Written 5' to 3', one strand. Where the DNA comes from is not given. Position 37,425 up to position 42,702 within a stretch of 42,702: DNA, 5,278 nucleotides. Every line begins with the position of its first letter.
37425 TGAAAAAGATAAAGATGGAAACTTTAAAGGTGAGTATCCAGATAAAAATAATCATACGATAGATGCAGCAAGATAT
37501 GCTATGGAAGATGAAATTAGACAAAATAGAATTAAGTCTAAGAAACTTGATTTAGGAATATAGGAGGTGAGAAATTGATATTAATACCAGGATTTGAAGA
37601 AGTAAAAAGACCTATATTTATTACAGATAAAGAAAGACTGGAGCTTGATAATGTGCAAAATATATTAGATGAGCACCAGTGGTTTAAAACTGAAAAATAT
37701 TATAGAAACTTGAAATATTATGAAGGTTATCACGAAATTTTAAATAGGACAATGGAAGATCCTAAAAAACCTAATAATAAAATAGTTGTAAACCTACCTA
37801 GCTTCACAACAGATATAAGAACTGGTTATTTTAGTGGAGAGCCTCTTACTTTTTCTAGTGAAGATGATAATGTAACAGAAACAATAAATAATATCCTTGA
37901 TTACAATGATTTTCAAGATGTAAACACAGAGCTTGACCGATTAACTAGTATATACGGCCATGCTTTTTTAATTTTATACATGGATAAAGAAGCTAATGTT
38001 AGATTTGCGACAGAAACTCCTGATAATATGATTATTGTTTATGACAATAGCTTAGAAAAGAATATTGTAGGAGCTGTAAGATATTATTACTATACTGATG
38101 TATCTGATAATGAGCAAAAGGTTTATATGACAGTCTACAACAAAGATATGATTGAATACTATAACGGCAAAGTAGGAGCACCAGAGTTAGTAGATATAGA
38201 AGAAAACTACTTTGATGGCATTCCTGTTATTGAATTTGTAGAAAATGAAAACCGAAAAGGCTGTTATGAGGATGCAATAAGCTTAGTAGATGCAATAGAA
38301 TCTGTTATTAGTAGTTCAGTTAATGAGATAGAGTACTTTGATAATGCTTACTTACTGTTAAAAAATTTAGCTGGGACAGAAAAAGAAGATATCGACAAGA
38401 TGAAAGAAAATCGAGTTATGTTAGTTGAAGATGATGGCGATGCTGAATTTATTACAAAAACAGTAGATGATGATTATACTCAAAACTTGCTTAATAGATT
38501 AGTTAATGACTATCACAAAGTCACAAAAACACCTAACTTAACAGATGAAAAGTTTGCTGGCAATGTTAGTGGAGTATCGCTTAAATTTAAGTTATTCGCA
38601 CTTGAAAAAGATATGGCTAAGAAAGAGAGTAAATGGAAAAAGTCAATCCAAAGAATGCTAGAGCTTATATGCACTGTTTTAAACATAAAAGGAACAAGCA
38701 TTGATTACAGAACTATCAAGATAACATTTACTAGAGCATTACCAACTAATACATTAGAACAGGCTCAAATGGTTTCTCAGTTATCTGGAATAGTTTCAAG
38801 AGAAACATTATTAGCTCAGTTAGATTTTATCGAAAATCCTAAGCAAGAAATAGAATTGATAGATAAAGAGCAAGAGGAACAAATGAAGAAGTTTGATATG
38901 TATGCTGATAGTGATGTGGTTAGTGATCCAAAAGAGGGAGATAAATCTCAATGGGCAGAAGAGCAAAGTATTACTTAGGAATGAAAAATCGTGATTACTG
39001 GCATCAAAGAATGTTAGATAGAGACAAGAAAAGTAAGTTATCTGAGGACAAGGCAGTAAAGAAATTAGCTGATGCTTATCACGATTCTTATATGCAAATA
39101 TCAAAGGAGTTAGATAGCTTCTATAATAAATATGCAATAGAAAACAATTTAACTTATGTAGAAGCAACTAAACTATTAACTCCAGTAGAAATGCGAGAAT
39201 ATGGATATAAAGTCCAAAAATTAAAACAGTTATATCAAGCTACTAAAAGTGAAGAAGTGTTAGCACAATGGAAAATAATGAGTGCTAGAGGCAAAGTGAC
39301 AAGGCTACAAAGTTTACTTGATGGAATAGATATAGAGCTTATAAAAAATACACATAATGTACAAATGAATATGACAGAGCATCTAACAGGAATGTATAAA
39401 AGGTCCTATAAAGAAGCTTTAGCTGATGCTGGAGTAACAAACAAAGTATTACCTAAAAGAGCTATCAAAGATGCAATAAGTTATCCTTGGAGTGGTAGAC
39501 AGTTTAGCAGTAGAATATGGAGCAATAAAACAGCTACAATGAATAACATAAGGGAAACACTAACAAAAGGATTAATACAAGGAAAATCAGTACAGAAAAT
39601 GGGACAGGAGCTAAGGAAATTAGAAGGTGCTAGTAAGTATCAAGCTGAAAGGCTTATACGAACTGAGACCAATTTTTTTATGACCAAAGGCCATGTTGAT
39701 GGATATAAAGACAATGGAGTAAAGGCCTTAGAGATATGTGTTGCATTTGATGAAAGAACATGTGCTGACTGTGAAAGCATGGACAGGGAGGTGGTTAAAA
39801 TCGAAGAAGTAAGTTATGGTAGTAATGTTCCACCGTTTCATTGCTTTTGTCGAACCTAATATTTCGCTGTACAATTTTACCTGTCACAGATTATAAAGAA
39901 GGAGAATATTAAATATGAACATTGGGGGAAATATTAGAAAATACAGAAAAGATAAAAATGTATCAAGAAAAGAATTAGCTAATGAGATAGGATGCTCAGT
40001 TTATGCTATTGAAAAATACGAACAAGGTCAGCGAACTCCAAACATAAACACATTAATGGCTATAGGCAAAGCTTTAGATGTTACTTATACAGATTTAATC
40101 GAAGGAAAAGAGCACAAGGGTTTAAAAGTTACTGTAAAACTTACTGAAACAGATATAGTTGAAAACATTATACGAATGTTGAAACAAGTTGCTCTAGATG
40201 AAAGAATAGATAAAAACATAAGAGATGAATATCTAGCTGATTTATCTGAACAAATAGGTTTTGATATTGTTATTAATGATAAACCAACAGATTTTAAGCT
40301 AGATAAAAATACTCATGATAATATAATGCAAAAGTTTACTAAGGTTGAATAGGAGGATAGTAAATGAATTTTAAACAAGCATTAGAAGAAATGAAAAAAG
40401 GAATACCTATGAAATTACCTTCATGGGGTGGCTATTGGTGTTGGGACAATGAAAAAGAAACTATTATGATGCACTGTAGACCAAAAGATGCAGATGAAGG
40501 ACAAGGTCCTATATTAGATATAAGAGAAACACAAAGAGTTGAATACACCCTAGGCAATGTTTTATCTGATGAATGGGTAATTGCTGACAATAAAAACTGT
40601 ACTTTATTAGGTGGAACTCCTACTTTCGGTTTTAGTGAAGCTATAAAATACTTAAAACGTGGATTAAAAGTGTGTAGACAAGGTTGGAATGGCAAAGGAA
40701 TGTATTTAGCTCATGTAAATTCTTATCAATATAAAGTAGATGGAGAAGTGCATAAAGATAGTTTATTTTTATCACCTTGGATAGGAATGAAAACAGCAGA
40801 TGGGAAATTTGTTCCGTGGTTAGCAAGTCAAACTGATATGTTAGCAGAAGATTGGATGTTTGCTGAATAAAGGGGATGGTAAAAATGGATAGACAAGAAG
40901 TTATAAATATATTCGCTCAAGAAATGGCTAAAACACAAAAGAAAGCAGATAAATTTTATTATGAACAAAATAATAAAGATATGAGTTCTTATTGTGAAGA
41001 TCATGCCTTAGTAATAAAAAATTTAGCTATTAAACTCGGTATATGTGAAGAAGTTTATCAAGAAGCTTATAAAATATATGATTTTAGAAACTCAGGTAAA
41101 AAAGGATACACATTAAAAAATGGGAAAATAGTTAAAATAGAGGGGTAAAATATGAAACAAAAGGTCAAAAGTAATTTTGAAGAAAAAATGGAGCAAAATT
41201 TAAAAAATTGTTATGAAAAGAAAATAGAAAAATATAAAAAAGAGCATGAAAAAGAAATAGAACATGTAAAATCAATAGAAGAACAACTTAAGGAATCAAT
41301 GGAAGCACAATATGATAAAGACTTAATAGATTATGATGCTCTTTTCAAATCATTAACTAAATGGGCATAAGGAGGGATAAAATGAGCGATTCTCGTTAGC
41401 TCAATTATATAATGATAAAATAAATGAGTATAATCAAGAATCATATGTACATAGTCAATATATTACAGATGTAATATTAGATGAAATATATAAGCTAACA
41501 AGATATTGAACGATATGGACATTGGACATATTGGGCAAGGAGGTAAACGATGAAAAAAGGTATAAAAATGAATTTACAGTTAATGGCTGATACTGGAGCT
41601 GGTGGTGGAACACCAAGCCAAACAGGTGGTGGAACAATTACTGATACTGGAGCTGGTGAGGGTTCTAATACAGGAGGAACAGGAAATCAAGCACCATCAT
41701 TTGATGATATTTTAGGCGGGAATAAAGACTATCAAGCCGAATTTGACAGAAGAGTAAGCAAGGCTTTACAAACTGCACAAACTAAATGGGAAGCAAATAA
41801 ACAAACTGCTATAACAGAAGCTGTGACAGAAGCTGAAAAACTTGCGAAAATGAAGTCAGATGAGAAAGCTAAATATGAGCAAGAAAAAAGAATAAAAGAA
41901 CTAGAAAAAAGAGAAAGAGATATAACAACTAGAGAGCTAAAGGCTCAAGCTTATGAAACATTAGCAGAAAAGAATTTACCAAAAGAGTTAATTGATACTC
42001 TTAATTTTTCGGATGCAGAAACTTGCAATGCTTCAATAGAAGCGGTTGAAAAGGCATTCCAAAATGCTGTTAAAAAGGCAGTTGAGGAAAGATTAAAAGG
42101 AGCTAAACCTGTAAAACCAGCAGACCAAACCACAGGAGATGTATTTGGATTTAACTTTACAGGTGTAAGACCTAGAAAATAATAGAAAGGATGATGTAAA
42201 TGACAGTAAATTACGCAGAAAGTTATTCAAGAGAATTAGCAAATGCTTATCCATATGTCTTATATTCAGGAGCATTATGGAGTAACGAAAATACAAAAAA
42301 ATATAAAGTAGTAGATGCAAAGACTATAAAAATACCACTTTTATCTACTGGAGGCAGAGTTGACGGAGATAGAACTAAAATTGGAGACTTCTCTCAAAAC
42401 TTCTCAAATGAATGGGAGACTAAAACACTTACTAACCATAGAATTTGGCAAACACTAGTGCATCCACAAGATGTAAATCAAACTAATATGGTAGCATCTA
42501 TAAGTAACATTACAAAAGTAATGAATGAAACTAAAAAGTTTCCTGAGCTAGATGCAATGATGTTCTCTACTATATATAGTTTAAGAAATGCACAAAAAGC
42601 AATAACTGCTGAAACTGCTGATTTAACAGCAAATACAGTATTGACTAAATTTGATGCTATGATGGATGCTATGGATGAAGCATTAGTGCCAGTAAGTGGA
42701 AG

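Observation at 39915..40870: XRE regulator plus tandem DUF2829 (Tad2-like) protein inserted in the head module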

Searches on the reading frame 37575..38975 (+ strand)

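Call 3: search_protein_families(library=pfam, proteins=[window:37575-38975:+], max_evalue=0.1)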
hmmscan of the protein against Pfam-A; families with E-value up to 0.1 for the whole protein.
window:37575-38975:+ (467 aa): 1 family
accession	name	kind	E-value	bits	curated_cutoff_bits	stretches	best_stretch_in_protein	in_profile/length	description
PF05133.19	SPP1_portal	-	5.1e-112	375.3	25.5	1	31-438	4-415/416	Phage portal protein, SPP1 Gp6-like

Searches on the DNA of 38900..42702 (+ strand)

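Call 7: search_dna_similar(query=window:38900-42702:+, collection=phages, mode=near, max_rows=20)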
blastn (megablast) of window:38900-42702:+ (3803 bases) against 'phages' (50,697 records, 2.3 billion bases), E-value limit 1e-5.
No match.

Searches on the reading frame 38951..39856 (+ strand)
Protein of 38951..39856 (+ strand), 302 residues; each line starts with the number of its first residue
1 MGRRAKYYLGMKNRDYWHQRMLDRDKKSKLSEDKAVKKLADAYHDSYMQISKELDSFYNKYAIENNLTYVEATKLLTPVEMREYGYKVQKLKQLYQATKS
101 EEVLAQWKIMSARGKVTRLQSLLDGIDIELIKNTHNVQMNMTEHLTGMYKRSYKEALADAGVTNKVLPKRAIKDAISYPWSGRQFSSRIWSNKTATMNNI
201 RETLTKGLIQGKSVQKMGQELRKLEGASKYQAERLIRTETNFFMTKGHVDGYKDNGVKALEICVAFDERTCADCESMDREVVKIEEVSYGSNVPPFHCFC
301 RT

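Call 3: search_protein_families(library=pfam, proteins=[window:38951-39856:+], max_evalue=0.1)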
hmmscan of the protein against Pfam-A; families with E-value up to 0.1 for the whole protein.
window:38951-39856:+ (302 aa): 3 families
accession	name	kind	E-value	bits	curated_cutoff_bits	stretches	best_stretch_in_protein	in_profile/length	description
PF04233.19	Phage_Mu_F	-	4.7e-16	60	29.6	1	198-302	1-109/112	Phage Mu protein F like protein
PF16752.10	TBCC_N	-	0.021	15.5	27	1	28-129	9-110/115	Tubulin-specific chaperone C N-terminal domain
PF08065.17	KI67R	-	0.089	13.8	32.4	0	94-152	29-89/112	KI67R (NUC007) repeat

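Call 4: search_protein_families(library=phrogs, proteins=[window:38951-39856:+], max_evalue=0.01)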
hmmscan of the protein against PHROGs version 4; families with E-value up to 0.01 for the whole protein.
window:38951-39856:+ (302 aa): 18 families
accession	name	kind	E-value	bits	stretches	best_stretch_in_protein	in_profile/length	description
phrog_115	-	head and packaging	5.9e-85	287.7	1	11-302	19-312/665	minor head protein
phrog_2841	-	head and packaging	4.6e-70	238.1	1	11-301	1-300/525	minor head protein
phrog_4728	-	head and packaging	5.4e-57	194.9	1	12-301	2-293/591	head morphogenesis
phrog_595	-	head and packaging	5.7e-54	185.3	1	15-302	2-292/513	head maturation protease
phrog_19443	-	head and packaging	2e-25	90.3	1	16-287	2-257/579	minor head protein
phrog_6577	-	unknown function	5.9e-21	75.5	1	174-301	93-223/1066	-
phrog_241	-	head and packaging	2.8e-20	73.9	1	116-302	68-268/679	head morphogenesis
phrog_7625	-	head and packaging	8e-13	49.1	1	87-301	20-242/504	head morphogenesis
phrog_8404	-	unknown function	2.7e-12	48.1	1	11-132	1-123/137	-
phrog_2662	-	head and packaging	2.8e-12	47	1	184-286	575-679/717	portal protein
phrog_1657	-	head and packaging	4.7e-10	40.3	1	133-290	93-285/337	head morphogenesis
phrog_8089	-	head and packaging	3.5e-09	37.4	1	130-299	87-258/268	head morphogenesis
phrog_2468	-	head and packaging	7.5e-08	33.2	1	105-286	53-240/303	head morphogenesis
phrog_19480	-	head and packaging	1.2e-06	28.1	1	183-288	617-721/737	head morphogenesis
phrog_3517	-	head and packaging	8.1e-05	23.1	1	226-287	229-297/371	head morphogenesis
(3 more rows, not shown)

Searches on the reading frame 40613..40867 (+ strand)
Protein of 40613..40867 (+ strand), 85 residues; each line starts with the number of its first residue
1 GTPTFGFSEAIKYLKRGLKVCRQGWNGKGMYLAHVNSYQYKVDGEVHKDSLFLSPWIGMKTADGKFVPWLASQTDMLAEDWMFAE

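Call 37: search_protein_families(library=pfam, proteins=[window:40613-40867:+], max_evalue=1)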
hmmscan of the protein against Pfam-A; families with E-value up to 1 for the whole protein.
seq(85 aa): 1 family
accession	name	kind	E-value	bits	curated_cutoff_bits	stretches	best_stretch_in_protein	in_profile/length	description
PF11195.14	Tad2-like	-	4e-24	85.4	25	1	7-83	3-72/73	Thoeris anti-defense 2-like domain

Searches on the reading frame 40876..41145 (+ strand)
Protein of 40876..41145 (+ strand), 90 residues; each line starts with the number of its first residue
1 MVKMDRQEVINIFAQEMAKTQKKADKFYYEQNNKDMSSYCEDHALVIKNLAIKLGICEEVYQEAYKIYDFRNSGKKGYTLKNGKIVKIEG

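Call 3: search_protein_families(library=pfam, proteins=[window:40876-41145:+], max_evalue=0.1)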
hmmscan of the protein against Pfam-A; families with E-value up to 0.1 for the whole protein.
window:40876-41145:+ (90 aa): 2 families
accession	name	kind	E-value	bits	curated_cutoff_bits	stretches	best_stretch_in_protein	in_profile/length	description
PF19552.4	DUF6075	-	0.0005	20.4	23.8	1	20-84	7-66/129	Family of unknown function (DUF6075)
PF17479.7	DUF3048_C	-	0.026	15.3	25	1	23-89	17-85/114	Protein of unknown function (DUF3048) C-terminal domain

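Call 4: search_protein_families(library=phrogs, proteins=[window:40876-41145:+], max_evalue=0.01)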
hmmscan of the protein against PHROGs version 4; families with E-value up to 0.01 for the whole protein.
window:40876-41145:+ (90 aa): 0 families

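Call 69: search_protein_families(library=padloc, proteins=[window:40876-41145:+], max_evalue=0.01)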
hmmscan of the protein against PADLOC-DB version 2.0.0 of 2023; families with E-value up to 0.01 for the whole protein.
window:40876-41145:+ (90 aa): 0 families

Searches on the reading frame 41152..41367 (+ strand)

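Call 3: search_protein_families(library=pfam, proteins=[window:41152-41367:+], max_evalue=0.1)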
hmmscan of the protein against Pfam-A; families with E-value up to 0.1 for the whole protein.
window:41152-41367:+ (72 aa): 5 families
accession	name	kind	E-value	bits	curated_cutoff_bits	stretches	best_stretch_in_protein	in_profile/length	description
PF05615.18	THOC7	-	0.018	15.7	28.7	1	15-69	65-124/136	Tho complex subunit 7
PF06239.17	ECSIT_N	-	0.029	14.1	25.9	1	13-67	9-63/181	Evolutionarily conserved signalling intermediate in Toll pathway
PF12129.13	PHTF1-2_N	-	0.031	14.4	25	1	15-64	4-54/156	Homeodomain containing protein PHTF1/2, N-terminal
PF01221.23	Dynein_light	-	0.079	13.8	29.1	1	6-56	6-50/86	Dynein light chain type 1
PF18748.7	HMUDK_HMUD1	-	0.09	12.7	27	1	25-67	66-107/196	5-hmdU DNA kinase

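Call 4: search_protein_families(library=phrogs, proteins=[window:41152-41367:+], max_evalue=0.01)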
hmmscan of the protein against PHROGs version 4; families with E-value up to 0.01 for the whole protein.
window:41152-41367:+ (72 aa): 1 family
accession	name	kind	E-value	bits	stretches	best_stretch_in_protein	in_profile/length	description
phrog_3841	-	unknown function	0.00034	20.6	1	2-68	363-434/490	-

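Call 69: search_protein_families(library=padloc, proteins=[window:41152-41367:+], max_evalue=0.01)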
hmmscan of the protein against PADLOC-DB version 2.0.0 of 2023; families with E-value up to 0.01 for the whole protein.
window:41152-41367:+ (72 aa): 1 family
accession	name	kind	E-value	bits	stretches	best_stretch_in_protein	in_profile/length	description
PDLC00746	Effector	-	0.0049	13.9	1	11-49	94-132/389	Endonuclease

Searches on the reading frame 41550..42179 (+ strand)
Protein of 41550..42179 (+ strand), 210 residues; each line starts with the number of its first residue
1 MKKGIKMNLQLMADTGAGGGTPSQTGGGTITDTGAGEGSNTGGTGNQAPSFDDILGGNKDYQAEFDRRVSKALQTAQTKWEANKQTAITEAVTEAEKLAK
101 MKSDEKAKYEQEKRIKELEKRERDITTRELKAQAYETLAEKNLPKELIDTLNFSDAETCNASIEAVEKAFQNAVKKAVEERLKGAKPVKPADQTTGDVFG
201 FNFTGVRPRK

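Call 3: search_protein_families(library=pfam, proteins=[window:41550-42179:+], max_evalue=0.1)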
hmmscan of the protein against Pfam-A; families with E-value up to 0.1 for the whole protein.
window:41550-42179:+ (210 aa): 2 families
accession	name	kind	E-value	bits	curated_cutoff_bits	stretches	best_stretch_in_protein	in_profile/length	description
PF14265.11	DUF4355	-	1.6e-26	93.4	25.4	1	61-184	5-124/124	Capsid assembly scaffolding protein Gp46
PF12118.13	SprA-related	-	0.061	13.1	27.3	1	16-157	57-198/335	SprA-related family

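Call 4: search_protein_families(library=phrogs, proteins=[window:41550-42179:+], max_evalue=0.01)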
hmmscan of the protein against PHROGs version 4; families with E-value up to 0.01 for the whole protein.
window:41550-42179:+ (210 aa): 7 families
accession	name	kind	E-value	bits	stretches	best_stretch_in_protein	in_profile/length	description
phrog_172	-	head and packaging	5.4e-47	161.7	1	2-195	20-191/229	head scaffolding protein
phrog_3841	-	unknown function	0.00032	20.7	1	51-131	341-425/490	-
phrog_2932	-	head and packaging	0.00045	21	1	6-193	7-200/224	head scaffolding protein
phrog_3760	-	head and packaging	0.0005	21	1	24-194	16-177/209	head scaffolding protein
phrog_233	-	head and packaging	0.00062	21.5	1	57-181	17-135/161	head scaffolding protein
phrog_1879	-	head and packaging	0.0025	18.5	1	77-194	53-171/186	head scaffolding protein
phrog_11232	-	unknown function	0.0076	16.9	0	15-94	100-179/236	-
